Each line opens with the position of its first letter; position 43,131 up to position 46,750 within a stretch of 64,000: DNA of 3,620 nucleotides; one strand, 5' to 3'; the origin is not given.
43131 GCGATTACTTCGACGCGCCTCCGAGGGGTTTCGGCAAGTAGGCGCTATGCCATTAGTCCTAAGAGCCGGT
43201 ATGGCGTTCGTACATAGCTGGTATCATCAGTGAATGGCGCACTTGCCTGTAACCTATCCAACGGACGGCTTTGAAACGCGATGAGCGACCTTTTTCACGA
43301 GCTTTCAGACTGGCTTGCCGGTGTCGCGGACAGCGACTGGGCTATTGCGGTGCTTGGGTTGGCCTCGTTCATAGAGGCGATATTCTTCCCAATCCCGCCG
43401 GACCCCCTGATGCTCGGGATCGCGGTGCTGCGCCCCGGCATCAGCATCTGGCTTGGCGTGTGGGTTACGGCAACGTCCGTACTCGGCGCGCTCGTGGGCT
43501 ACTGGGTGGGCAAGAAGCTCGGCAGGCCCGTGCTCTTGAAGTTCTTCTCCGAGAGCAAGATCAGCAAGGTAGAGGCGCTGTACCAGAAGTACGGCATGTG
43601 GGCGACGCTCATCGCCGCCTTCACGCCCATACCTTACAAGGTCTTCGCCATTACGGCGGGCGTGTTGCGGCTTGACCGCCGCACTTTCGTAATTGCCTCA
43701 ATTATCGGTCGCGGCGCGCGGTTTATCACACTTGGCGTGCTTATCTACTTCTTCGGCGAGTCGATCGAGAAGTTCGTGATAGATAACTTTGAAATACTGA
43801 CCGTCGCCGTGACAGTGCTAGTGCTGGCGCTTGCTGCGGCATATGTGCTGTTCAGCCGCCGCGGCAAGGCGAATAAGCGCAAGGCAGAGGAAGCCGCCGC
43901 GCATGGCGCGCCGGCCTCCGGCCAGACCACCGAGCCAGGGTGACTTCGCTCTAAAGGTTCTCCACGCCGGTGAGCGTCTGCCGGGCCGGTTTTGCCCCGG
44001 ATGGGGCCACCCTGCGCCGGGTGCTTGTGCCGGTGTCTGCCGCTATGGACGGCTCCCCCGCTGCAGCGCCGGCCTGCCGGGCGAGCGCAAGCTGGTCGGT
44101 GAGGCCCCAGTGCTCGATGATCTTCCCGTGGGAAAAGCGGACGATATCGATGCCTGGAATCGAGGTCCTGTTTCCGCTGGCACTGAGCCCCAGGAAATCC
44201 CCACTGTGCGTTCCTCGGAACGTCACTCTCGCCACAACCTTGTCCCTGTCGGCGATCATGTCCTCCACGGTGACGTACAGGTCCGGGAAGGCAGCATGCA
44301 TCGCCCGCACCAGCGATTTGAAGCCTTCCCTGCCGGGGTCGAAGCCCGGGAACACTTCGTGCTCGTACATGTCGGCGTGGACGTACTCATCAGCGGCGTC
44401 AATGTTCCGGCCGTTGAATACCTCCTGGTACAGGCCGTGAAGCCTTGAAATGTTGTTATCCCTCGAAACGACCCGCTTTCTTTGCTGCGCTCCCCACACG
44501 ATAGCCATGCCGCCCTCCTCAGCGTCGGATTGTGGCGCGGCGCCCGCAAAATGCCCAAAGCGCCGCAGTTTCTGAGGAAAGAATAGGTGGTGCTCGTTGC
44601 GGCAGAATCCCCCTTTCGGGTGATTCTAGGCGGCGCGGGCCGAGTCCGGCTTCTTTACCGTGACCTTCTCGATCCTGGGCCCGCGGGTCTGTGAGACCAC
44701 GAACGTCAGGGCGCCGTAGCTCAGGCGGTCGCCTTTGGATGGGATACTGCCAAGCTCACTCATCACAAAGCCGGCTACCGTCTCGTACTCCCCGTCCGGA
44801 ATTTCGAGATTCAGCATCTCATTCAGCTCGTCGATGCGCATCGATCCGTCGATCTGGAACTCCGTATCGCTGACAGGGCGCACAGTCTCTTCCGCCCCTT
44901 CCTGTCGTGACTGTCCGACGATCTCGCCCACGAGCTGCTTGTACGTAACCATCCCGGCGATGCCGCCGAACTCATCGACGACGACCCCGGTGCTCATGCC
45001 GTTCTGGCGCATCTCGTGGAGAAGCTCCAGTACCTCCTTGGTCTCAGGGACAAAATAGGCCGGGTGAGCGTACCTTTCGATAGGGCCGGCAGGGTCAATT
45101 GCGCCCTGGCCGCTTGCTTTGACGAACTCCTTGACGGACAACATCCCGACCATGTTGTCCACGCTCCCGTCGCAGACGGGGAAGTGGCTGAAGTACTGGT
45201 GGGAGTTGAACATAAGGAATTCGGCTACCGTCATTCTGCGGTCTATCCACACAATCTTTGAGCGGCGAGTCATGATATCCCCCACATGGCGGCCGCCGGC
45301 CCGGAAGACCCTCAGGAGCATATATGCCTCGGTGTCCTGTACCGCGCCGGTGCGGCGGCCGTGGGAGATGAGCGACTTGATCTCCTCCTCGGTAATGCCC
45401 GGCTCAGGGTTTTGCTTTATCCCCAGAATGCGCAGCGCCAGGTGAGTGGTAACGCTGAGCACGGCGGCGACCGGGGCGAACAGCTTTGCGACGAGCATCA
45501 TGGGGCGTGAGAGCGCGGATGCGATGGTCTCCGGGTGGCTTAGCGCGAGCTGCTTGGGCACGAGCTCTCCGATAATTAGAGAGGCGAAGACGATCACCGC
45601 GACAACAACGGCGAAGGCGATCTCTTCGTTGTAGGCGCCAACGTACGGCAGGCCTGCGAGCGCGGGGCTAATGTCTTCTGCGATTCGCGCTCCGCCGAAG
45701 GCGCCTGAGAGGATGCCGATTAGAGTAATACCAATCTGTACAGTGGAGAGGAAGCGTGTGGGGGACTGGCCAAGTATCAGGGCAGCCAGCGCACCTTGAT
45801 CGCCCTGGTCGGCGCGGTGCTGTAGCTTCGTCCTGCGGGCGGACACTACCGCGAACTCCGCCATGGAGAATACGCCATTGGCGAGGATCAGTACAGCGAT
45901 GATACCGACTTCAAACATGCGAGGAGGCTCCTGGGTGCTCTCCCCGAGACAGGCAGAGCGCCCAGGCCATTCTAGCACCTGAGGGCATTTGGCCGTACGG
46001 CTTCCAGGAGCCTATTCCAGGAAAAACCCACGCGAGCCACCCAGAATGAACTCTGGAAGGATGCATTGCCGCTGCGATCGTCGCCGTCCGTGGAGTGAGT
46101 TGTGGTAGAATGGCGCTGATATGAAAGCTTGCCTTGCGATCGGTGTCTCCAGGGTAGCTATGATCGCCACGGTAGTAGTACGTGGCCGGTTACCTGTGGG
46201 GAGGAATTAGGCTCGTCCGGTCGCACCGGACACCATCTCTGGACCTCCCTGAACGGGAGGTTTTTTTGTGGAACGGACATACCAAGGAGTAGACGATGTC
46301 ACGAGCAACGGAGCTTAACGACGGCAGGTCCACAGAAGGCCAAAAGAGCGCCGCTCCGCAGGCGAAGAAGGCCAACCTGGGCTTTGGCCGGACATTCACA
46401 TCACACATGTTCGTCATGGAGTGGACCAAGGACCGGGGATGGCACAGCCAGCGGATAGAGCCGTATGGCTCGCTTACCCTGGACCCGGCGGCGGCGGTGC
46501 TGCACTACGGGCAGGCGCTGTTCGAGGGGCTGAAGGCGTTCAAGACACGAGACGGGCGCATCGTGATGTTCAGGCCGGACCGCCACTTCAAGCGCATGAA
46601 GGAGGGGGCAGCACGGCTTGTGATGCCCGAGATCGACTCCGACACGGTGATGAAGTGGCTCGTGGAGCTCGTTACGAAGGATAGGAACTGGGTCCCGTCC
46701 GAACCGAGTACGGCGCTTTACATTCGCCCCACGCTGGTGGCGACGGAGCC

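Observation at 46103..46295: Candidate Val/Ile/Leu leader-peptide attenuator in front of ilvE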

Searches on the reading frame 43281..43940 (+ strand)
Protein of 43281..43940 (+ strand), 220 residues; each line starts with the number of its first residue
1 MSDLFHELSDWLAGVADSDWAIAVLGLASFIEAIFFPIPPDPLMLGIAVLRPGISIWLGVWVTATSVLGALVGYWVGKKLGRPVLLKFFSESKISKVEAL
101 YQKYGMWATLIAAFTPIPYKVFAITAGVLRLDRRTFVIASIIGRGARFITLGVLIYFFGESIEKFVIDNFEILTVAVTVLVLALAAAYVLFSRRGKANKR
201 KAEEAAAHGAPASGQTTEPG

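Call 11: search_protein_families(library=pfam, proteins=[window:43281-43940:+], max_evalue=0.001)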
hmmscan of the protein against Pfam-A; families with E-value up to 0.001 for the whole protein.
window:43281-43940:+ (220 aa): 1 family
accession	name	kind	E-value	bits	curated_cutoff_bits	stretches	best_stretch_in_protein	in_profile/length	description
PF09335.16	VTT_dom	-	8e-17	62.3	33.9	1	55-153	16-119/123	VTT domain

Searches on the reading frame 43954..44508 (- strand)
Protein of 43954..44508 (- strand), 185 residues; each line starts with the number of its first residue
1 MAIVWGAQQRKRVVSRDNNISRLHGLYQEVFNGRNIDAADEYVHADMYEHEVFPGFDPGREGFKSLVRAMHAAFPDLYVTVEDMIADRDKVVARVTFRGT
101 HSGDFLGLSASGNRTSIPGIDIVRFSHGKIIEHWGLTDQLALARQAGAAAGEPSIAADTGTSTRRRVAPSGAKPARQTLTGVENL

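Call 11: search_protein_families(library=pfam, proteins=[window:43954-44508:-], max_evalue=0.001)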
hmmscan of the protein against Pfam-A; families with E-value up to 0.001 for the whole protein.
window:43954-44508:- (185 aa): 2 families
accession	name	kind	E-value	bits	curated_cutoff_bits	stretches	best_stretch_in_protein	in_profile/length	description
PF07366.18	SnoaL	-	2.7e-38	131.1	28.4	1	23-145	3-125/126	SnoaL-like polyketide cyclase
PF12680.13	SnoaL_2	-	4e-21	76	27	1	27-133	4-102/102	SnoaL-like domain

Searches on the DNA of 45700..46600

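Call 3: search_rna_families(source=window, start=45700, end=46600, threshold=evalue, max_evalue=10, show_alignments=3)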
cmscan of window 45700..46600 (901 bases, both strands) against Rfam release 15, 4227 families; matches with E-value up to 10: 2.
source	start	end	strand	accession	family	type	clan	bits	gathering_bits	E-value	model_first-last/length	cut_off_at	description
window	46484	46542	+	RF01779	AS1726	Gene;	-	17.4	50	5.5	1-78/78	no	AS1726 sRNA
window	46195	46235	+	RF03058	sul1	Cis-reg; riboswitch;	-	14.9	36.2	5.9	1-56/56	no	sul1 RNA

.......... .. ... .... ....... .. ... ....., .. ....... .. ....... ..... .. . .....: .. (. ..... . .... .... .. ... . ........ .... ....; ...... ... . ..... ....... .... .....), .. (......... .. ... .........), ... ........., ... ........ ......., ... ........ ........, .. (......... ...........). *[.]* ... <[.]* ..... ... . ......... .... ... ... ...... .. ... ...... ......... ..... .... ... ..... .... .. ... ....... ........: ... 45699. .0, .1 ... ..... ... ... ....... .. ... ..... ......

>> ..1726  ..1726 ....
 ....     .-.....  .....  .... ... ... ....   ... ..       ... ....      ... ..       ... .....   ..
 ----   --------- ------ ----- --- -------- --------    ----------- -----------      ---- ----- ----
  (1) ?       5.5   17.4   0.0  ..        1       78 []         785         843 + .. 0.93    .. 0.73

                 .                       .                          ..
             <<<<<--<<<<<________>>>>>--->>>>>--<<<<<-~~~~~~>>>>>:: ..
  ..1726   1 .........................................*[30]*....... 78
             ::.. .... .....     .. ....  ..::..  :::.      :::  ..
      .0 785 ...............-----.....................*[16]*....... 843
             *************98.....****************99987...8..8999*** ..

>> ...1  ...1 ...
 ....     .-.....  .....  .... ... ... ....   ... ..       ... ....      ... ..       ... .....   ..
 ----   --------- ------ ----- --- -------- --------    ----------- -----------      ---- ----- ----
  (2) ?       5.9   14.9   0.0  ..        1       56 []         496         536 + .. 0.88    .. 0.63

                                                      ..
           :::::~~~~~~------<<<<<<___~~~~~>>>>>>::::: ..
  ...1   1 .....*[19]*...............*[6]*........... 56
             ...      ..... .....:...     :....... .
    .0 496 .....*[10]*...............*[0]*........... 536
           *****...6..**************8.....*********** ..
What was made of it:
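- On T-box riboswitch (RF00230): cmscan of 45700-46600 at E <= 10 gave no T-box hit (call 3).
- On Any other curated cis-regulatory RNA family (Rfam 15): Only AS1726 (E = 5.5) and sul1 (E = 5.9) appeared, both far below their gathering scores (call 3).
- It returned only two chance-level matches, AS1726 and sul1 (call 3).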
